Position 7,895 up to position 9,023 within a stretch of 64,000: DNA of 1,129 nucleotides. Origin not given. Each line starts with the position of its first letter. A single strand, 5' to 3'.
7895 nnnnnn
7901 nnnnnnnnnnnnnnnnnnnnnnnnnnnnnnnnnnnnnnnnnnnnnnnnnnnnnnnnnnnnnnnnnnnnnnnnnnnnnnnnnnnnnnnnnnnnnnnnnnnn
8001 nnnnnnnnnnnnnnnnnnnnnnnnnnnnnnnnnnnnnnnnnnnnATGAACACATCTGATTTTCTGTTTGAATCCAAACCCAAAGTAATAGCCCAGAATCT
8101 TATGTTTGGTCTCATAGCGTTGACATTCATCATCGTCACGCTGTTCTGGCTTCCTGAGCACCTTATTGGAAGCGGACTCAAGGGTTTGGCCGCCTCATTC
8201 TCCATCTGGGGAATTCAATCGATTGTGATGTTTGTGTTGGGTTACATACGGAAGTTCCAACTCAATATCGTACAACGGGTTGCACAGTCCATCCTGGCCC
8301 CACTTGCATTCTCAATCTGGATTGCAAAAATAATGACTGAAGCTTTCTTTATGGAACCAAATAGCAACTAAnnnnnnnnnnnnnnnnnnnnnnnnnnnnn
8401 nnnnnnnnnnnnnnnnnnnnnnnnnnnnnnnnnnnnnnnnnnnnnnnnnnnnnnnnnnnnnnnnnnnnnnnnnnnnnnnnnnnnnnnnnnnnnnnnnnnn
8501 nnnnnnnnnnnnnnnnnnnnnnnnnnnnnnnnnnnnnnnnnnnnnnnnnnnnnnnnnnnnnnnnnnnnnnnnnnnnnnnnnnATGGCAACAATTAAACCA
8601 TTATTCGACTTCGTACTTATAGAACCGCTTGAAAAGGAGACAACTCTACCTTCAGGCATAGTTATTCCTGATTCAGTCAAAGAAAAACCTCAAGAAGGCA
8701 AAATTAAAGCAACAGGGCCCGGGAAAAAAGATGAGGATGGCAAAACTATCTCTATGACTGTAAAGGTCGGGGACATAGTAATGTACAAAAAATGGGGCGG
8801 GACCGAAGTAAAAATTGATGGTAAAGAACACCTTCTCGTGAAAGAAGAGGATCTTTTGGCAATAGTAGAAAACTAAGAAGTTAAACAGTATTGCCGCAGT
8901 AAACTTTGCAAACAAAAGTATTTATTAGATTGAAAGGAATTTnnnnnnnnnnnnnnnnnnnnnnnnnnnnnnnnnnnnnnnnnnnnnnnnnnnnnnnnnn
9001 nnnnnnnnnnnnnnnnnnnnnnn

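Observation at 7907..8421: Single-gene higher-GC cassette after tRNA-Cys, with its own consensus promoter and terminator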

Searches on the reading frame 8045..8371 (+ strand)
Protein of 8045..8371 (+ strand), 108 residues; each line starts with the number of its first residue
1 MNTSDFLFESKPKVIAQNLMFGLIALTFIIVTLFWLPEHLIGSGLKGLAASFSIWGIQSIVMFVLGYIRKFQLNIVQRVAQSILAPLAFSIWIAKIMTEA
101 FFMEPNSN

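Call 7: search_protein_families(library=pfam, proteins=[window:8045-8371:+], max_evalue=1)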
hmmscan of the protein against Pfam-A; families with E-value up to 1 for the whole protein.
window:8045-8371:+ (108 aa): 0 families

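Call 8: search_protein_families(library=phrogs, proteins=[window:8045-8371:+], max_evalue=1)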
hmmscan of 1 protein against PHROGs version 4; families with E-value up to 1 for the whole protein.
window:8045-8371:+ (108 aa): 1 family
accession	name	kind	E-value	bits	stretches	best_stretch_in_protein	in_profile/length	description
phrog_35473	-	lysis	0.018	16.3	1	55-77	10-32/53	holin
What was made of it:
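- On Holins (phrog_35473): The match has E 0.018 and 16 bits over 23 residues only (call 8).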

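Call 11: find_homologous_proteins(query=window:8045-8368:+, max_evalue=0.01)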
Query window:8045-8368:+ (108 aa): 1 proteins with E <= 0.01 among 6 candidates.
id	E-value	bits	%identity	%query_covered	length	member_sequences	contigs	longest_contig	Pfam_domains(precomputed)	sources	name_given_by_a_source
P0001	4.3e-62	225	100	100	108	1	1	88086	-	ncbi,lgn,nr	ncbi:hypothetical protein HYV31_02685 [candidate division WWE3 bacterium]|nr:hypothetical protein [c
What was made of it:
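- Identity: the protein is a WWE3 hypothetical protein (call 11).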

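Call 12: find_encoding_contigs(protein=window:8045-8368:+, flank=10000, max_places=10)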
Protein window:8045-8368:+ (108 aa): 1 contig read that carries it; 1 place shown.
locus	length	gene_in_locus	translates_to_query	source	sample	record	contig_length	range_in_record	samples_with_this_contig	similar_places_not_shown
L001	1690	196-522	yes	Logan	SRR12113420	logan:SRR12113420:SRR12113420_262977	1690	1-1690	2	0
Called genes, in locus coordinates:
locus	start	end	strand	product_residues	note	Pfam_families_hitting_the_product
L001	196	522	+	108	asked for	-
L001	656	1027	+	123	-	PF00166:Cpn10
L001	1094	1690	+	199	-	?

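Call 19: search_protein_representatives(protein=window:8045-8368:+)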
Query: 108 residues. Proteins with E-value up to 0.001 (for the whole library): 2; up to 1e-10: 1; up to 1e-30: 1. The best 2 are listed.
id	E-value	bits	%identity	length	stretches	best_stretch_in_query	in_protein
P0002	9.0e-39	148.0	67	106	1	1-105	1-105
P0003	1.1e-05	41.8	45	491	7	12-41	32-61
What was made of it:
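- Family size: there is exactly one other family member in 1.84 billion cluster representatives (P0002, E 9e-39, 67% identity; call 19).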

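Call 22: find_encoding_contigs(protein=P0002, flank=10000, max_places=10)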
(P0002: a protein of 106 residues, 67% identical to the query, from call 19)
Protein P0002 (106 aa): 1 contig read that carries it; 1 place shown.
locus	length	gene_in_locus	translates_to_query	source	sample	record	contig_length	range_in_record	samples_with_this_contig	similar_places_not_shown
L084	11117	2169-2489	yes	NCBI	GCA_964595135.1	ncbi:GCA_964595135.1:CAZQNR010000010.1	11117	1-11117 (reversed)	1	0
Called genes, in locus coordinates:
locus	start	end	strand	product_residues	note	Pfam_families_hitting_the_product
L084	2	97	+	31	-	?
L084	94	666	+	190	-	-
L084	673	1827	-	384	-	PF08308:PEGA, PF08239:SH3_3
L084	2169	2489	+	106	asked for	-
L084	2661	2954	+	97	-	PF00166:Cpn10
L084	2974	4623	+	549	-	PF00118:Cpn60_TCP1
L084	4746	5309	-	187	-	-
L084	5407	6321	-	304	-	-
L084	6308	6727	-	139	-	PF00075:RNase_H, PF13456:RVT_3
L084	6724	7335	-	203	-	PF02706:Wzz (weak)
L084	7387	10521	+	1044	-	PF01073:3Beta_HSD, PF01370:Epimerase, PF02719:Polysacc_synt_2, PF04321:RmlD_sub_bind (weak), PF16363:GDP_Man_Dehyd, PF07993:NAD_binding_4 (weak), PF13196:DUF4012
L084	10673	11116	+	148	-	?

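Call 29: find_homologous_proteins(query=A2, max_evalue=0.1)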
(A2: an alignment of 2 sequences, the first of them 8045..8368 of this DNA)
Query A2 (2 sequences) (108 aa, profile of the alignment): 2 proteins with E <= 0.1 among 47 candidates.
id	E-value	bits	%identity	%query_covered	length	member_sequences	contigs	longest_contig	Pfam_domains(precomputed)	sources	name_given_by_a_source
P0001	5.8e-61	221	100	100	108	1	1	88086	-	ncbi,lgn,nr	ncbi:hypothetical protein HYV31_02685 [candidate division WWE3 bacterium]|nr:hypothetical protein [c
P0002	2.5e-60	219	66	98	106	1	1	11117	-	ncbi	-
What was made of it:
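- A profile search of 5.8 billion proteins found none further (call 29).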

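Call 47: search_protein_families(library=pfam, proteins=[P0002], max_evalue=1)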
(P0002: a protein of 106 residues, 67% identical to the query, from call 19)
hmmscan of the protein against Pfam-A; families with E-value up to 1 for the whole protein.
P0002 (106 aa): 1 family
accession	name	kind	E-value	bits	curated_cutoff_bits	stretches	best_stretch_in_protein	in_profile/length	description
PF14110.11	DUF4282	-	0.71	10.9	27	0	52-95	17-63/86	Domain of unknown function (DUF4282)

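Call 49: search_protein_families(library=ncbifam, proteins=[window:8045-8368:+, P0002], max_evalue=1)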
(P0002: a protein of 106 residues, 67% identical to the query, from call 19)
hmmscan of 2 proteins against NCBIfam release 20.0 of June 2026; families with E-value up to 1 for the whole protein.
window:8045-8368:+ (108 aa): 2 families
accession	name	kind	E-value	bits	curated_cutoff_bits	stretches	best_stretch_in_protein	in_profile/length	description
NF008441.0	PRK11285.1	equivalog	0.022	13.9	378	1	14-82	26-93/333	L-arabinose ABC transporter permease AraH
NF010796.0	PRK14200.1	equivalog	0.03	14.7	144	1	38-86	69-117/127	fluoride efflux transporter CrcB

P0002 (106 aa): 0 families
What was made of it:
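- On CrcB/Fluc fluoride channel with fluoride riboswitch: The score is 14.7 bits against a cut-off of 144 (call 49).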

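Call 50: search_protein_families(library=padloc, proteins=[window:8045-8368:+, P0002], max_evalue=1)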
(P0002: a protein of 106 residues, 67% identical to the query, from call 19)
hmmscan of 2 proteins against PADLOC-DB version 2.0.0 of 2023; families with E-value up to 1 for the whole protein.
window:8045-8368:+ (108 aa): 0 families

P0002 (106 aa): 0 families

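Call 51: search_solved_structures(query=A2, max_evalue=10)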
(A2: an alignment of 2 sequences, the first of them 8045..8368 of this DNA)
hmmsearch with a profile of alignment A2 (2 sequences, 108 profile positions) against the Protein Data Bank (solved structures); distinct sequences matched with E-value up to 10: 0.

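Call 56: predict_structure(alignment_id=A2)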
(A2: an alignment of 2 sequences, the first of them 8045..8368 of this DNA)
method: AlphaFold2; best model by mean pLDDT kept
length: 108 residues; sequences in the alignment: 2
mean_pLDDT: 62.7   pTM: 0.38
mean pLDDT of the five models: 62.7, 61.8, 60.2, 57.1, 56.5
residues with pLDDT >= 90: 0; 70-90: 10; 50-70: 91; < 50: 7
segments of 3 or more residues with pLDDT < 50: none
pLDDT, mean of each block of 10 residues (from residue 1): 50 63 68 63 65 69 63 60 64 68 56
secondary structure, 60 per line:
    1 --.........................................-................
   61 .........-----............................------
elements in order: H3-43 H45-69 H75-102
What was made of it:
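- Checked: AlphaFold2 gives three helices (3-43, 45-69, 75-102) at low confidence (call 56).
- The AF2 model is poor, with pLDDT 62.7 (call 56).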

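Call 61: fold_search(model_id=the predicted structure, library=pdb)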
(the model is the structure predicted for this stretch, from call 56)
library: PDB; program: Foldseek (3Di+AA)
matches with E <= 10: 22; with E <= 0.001: 0
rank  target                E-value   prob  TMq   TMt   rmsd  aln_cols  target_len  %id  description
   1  1o3x                  4.0e+00  0.15  0.47  0.46   5.8       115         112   11  Crystal structure of human GGA1 GAT domain (released 2003-05-20)
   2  6b87_D                4.2e+00  0.08  0.33  0.35  19.7        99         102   18  Crystal structure of transmembrane protein TMHC2_E (released 2018-03-14)
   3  6b87_B                4.8e+00  0.06  0.29  0.32  17.7        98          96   18  Crystal structure of transmembrane protein TMHC2_E (released 2018-03-14)
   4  6q97_y                5.4e+00  0.10  0.38  0.45   7.0        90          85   10  Structure of tmRNA SmpB bound in A site of E. coli 70S ribosome (released 2019-03-13)
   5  7unr_t                5.8e+00  0.07  0.32  0.38   7.3        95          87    8  Pseudomonas aeruginosa 70S ribosome initiation complex bound to compact IF2-GDP (composite structure I-A) (released 2022-06-22)
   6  2l3l_MODEL_1_A        6.6e+00  0.11  0.51  0.50   8.9       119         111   11  The solution structure of the N-terminal domain of human Tubulin Binding Cofactor C reveals a platform for the (released 2011-09-21)
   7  4a55_B                6.6e+00  0.03  0.29  0.24  29.5       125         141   11  Crystal structure of p110alpha in complex with iSH2 of p85alpha and the inhibitor PIK-108 (released 2011-12-28)
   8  2bq0_A                7.0e+00  0.04  0.30  0.17  17.2        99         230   15  14-3-3 Protein Beta (Human) (released 2005-05-06)
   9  6v39_t                8.0e+00  0.08  0.37  0.45   6.8        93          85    6  Cryo-EM structure of the Acinetobacter baumannii Ribosome: 70S with P-site tRNA (released 2020-02-05)
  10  3mq1_A                8.0e+00  0.06  0.36  0.38   6.5        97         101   16  Crystal Structure of Dust Mite Allergen Der p 5 (released 2010-06-02)
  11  6ypu_u                8.0e+00  0.05  0.32  0.36   7.4        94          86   10  Acinetobacter baumannii ribosome-amikacin complex - 30S subunit body (released 2020-09-16)
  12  8i21_A                8.0e+00  0.03  0.28  0.15  23.2       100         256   14  Cryo-EM structure of 6-subunit Smc5/6 arm region (released 2024-06-26)
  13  3v3c_F                8.0e+00  0.02  0.18  0.23  15.1        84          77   20  Crystal Structure of Chloroplast ATP synthase c-ring from Pisum sativum (released 2012-10-03)
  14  11dg_T                8.5e+00  0.07  0.38  0.45   7.0        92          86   10  Chimeric Escherichia coli 70S ribosome containing an evolved Vibrio cholerae 16S rRNA (VC-S4.4) (released 2026-04-08)
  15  6b87_C                8.5e+00  0.03  0.27  0.29  18.5       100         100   20  Crystal structure of transmembrane protein TMHC2_E (released 2018-03-14)
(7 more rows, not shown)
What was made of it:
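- Pfam, NCBIfam, PADLOC and PDB sequence searches and Foldseek all found nothing (calls 7, 49-51, 61).
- Tried and rejected: Pfam, PHROGs, NCBIfam, PADLOC, a PDB profile search, AlphaFold2 (pLDDT 62.7) and Foldseek against PDB all gave nothing usable (calls 7, 8, 49-51, 56, 61).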

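Call 63: find_related_loci(query=A2, collection=viral_contigs, flank=5000)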
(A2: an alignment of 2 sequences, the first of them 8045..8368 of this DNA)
Query A2 (108 aa) in viral_contigs; peptide patterns used: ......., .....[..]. (x = any residue, [..] = any of these).
29 stretches matched a pattern, but none encodes a relative of the query by tblastn (E <= 1e-3).

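Call 64: search_dna_similar(query=window:8045-8368:+, collection=phages, mode=protein, max_evalue=1, max_rows=5)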
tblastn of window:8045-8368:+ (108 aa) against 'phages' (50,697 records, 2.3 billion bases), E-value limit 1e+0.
No match.

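Call 65: search_dna_similar(query=window:8045-8368:+, collection=plasmids, mode=protein, max_evalue=1, max_rows=5)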
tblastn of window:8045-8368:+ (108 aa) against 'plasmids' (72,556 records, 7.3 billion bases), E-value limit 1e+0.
No match.
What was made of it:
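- No donor-like homolog exists in any database, phage, plasmid or viral contig collection (calls 19, 29, 63-65). No member of such a pool is seen among about 15 billion predicted proteins or in viral, phage or plasmid sets (calls 19, 29, 63-65).
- Tried and rejected: Viral contigs, phage and plasmid tblastn searches were all negative (calls 63-65).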

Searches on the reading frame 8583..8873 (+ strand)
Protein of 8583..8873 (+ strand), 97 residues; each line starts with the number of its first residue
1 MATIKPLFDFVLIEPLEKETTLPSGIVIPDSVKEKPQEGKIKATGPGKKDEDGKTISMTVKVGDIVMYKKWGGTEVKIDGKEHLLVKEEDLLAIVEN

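Call 14: find_related_loci(query=window:8583-8873:+, collection=genome_contigs, flank=6000)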
Query window:8583-8873:+ (97 aa) in genome_contigs; peptide patterns used: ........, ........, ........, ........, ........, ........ (x = any residue, [..] = any of these).
600 stretches matched a pattern (row limit reached: there are more); 572 encode a relative of the query (tblastn E <= 1e-3); the best 80 are kept; 80 distinct loci.
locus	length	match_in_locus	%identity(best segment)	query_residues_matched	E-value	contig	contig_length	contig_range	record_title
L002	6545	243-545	67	1-97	3e-41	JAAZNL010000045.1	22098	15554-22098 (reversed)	MAG: candidate division WWE3 bacterium isolate AS27yjCOA_165 115233_AS27, whole genome shotgun sequence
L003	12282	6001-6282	63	3-96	3e-35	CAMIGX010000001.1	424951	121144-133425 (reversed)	MAG: uncultured Propionimicrobium sp. isolate 9FxmkMbM2y_bin.4.MAG genome assembly, contig: NODE_1_length_424951_cov_13.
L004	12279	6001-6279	62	3-95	1e-34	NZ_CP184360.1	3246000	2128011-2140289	Luteococcus sp. OSA5 chromosome, complete genome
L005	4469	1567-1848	59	3-96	4e-34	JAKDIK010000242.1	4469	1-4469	MAG: Propionibacteriaceae bacterium isolate 23_S37 23_S37_NODE_1235_length_4469_cov_7.280018, whole genome shotgun seque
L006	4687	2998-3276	59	3-95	2e-33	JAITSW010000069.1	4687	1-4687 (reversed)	MAG: Propionibacteriaceae bacterium isolate Rs511_bin22 k119_2607421, whole genome shotgun sequence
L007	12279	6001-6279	58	3-95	2e-33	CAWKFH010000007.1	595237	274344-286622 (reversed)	MAG: uncultured Actinomycetota bacterium isolate MFD09730.bin.1.55 genome assembly, contig: contig_635, whole genome sho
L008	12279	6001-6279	57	3-95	2e-33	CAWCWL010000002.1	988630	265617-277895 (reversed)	MAG: uncultured Actinomycetota bacterium isolate MFD05442.bin.1.394 genome assembly, contig: contig_11821, whole genome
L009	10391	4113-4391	61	3-95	5e-33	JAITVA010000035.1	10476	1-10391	MAG: Propionibacteriaceae bacterium isolate TD116_bin13 k119_685086, whole genome shotgun sequence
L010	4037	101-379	60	4-96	5e-33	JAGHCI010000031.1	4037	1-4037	MAG: Candidatus Aerophobetes bacterium isolate AUK278 PB_MBMC_232_c_000000000037, whole genome shotgun sequence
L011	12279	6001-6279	57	3-95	7e-33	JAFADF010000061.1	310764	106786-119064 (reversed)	MAG: Actinomycetes bacterium isolate OH_SBB_7 k127_299347, whole genome shotgun sequence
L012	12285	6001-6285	61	3-96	6e-33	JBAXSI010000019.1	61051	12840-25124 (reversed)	MAG: Actinomycetes bacterium isolate ELA605 MAG605_19, whole genome shotgun sequence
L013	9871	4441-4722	57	3-96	6e-33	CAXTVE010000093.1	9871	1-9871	MAG TPA_asm: uncultured Propionibacteriaceae bacterium isolate public_SRR14722048_metawrap_bin.1 genome assembly, contig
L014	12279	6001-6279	59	3-95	5e-33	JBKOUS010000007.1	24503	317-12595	MAG: Actinomycetota bacterium isolate GM_HAYS_MAG_00017 GM_HAYS_000000208059, whole genome shotgun sequence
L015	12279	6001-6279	58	3-95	4e-33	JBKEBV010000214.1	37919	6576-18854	MAG: Propioniciclava sp. isolate VLC_063 k121_1397628, whole genome shotgun sequence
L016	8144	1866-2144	57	3-95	4e-33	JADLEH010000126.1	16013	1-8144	MAG: Propionibacteriaceae bacterium isolate SJ317 c_000000273712, whole genome shotgun sequence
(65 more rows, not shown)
